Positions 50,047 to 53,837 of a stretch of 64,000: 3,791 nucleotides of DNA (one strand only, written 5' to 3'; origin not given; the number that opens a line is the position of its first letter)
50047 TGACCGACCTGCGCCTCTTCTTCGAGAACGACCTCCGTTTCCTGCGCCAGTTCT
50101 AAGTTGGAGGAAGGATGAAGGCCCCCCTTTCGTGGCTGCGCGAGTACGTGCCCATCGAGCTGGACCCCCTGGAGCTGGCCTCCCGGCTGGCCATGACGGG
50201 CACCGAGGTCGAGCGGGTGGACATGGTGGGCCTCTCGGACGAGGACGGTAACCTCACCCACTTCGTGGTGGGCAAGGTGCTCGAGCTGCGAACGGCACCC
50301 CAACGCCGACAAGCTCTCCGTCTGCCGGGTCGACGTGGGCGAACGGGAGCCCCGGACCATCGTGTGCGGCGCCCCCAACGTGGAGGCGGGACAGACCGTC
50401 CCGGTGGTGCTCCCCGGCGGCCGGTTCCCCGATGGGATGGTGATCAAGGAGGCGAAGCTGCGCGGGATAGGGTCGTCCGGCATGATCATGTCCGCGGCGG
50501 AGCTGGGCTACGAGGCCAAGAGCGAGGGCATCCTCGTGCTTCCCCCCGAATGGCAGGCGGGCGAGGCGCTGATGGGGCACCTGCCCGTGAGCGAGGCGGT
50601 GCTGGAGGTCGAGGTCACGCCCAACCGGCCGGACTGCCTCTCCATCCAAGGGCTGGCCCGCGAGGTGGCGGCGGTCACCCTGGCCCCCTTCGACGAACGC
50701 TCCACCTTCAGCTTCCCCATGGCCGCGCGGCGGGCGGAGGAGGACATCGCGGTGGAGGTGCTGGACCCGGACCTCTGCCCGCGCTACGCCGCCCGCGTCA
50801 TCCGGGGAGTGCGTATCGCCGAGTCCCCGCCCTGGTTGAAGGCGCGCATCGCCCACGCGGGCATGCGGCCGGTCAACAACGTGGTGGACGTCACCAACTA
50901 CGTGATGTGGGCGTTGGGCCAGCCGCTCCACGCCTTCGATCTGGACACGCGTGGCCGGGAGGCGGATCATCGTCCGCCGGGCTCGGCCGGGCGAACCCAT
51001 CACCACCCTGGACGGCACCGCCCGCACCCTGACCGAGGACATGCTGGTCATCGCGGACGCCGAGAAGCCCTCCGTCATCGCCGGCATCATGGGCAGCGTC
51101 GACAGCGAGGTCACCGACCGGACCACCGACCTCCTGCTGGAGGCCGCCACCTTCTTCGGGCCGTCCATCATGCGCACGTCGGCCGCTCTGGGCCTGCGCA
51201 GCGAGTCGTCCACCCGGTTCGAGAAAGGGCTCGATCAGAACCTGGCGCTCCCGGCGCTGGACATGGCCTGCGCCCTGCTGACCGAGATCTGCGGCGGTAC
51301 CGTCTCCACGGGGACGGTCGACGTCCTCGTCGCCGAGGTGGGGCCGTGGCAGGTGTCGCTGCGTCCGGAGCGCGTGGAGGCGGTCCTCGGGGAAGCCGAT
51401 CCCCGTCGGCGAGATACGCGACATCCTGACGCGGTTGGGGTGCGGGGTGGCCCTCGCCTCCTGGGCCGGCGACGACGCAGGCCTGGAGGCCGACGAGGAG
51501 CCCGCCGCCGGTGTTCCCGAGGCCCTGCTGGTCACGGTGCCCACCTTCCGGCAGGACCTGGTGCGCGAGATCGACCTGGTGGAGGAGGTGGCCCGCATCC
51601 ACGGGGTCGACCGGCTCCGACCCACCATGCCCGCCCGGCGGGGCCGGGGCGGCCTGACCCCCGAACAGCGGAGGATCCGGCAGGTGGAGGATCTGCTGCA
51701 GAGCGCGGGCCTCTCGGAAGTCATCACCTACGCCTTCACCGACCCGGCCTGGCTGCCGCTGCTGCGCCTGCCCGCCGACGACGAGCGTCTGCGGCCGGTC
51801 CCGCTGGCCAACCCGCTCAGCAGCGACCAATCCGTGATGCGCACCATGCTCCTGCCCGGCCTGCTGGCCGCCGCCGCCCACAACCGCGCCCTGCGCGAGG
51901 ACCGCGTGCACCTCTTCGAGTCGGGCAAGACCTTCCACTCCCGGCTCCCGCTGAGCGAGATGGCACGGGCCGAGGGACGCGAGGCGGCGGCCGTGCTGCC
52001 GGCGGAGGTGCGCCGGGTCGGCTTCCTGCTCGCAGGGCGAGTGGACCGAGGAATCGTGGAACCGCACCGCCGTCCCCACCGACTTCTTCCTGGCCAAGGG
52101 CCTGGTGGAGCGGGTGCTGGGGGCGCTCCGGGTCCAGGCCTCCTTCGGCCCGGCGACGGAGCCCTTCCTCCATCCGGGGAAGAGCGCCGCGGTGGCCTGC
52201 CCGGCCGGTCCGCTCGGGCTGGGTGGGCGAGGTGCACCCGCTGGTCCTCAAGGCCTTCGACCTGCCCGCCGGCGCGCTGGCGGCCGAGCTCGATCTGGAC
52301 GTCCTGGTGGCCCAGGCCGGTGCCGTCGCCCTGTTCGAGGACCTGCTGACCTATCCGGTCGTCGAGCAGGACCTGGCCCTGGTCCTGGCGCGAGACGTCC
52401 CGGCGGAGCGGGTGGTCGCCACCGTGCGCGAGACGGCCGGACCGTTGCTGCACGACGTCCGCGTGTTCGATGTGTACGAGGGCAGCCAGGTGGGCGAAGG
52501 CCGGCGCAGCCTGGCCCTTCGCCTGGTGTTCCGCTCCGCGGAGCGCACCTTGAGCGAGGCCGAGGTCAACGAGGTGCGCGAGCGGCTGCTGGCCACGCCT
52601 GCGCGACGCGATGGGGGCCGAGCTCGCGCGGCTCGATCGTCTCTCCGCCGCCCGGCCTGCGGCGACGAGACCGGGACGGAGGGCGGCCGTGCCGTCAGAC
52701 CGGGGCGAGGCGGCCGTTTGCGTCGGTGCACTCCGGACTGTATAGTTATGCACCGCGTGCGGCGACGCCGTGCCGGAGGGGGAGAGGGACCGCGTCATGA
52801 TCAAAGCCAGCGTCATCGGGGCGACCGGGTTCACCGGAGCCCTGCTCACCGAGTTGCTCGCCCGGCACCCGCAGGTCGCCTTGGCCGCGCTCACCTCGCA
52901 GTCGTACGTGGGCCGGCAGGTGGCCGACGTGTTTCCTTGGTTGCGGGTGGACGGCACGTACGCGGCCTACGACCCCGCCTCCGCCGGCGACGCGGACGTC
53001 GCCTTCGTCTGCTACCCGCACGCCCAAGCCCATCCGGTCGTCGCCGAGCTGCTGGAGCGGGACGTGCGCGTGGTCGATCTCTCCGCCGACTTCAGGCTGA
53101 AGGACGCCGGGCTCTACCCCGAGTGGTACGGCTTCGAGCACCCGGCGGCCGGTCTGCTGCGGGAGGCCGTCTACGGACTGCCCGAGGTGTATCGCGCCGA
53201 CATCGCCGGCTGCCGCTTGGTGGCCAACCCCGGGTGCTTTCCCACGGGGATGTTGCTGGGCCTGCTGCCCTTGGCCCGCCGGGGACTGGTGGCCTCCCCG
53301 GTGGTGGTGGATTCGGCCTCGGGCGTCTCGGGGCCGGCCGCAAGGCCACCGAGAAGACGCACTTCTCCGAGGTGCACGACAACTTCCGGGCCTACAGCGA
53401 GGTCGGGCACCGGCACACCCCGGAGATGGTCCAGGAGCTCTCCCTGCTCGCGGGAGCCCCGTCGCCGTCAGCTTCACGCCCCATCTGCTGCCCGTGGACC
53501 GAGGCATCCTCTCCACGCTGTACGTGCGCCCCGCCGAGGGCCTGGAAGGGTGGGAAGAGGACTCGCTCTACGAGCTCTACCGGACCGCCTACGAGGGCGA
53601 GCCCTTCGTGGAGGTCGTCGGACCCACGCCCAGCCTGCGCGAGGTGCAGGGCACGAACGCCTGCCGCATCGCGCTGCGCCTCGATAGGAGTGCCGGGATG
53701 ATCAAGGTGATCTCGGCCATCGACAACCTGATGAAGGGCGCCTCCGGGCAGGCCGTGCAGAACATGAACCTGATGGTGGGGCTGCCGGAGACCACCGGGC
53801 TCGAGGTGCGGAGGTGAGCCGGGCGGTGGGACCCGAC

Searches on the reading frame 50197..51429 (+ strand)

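Call 70: search_protein_families(library=pfam, proteins=[window:50197-51429:+], max_evalue=0.00001)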
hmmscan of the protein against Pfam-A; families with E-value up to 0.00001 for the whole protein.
window:50197-51429:+ (410 aa): 2 families
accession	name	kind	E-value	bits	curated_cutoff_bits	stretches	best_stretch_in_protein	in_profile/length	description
PF03483.22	B3_4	-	1.2e-23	84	29.3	1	194-251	2-60/174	B3/4 domain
PF01588.26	tRNA_bind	-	5.6e-20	71.7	27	1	28-123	6-95/96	Putative tRNA binding domain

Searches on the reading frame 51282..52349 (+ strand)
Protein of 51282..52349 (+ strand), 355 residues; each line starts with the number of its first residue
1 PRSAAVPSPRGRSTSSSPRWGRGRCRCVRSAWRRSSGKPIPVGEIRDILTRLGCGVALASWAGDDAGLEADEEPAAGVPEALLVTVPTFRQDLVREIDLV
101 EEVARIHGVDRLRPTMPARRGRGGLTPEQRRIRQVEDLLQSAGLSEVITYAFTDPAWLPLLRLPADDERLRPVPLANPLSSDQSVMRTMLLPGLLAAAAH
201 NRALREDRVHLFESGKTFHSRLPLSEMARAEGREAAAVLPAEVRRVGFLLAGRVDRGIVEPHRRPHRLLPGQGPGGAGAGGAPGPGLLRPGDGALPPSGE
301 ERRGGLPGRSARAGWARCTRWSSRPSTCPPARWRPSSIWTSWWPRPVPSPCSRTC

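Call 70: search_protein_families(library=pfam, proteins=[window:51282-52349:+], max_evalue=0.00001)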
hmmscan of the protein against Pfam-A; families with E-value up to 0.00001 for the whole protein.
window:51282-52349:+ (355 aa): 2 families
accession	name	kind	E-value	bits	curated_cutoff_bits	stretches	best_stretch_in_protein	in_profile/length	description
PF17759.6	tRNA_synthFbeta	-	5.2e-34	118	22.4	1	114-254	3-129/214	Phenylalanyl tRNA synthetase beta chain CLM domain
PF03484.21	B5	-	1e-13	51.7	28.6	1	34-108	10-66/67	tRNA synthetase B5 domain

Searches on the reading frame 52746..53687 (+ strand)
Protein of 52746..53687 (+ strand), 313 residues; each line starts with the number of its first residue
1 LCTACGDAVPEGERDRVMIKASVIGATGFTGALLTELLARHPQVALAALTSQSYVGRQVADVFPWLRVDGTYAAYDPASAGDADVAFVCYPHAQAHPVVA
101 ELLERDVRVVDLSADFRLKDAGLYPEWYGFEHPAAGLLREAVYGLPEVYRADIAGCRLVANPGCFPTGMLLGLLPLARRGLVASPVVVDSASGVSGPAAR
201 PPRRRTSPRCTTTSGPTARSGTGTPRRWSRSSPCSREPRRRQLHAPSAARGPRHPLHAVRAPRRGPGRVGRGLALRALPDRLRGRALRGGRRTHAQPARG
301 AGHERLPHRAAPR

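Call 70: search_protein_families(library=pfam, proteins=[window:52746-53687:+], max_evalue=0.00001)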
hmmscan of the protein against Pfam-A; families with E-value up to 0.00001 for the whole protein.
window:52746-53687:+ (313 aa): 2 families
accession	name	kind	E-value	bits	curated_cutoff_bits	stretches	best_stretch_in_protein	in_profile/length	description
PF01118.30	Semialdhyde_dh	-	1.4e-26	93.7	26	1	21-154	2-119/121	Semialdehyde dehydrogenase, NAD binding domain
PF22698.1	Semialdhyde_dhC_1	-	7.1e-07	29.7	27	1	164-197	1-35/165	Semialdehyde dehydrogenase, dimerisation domain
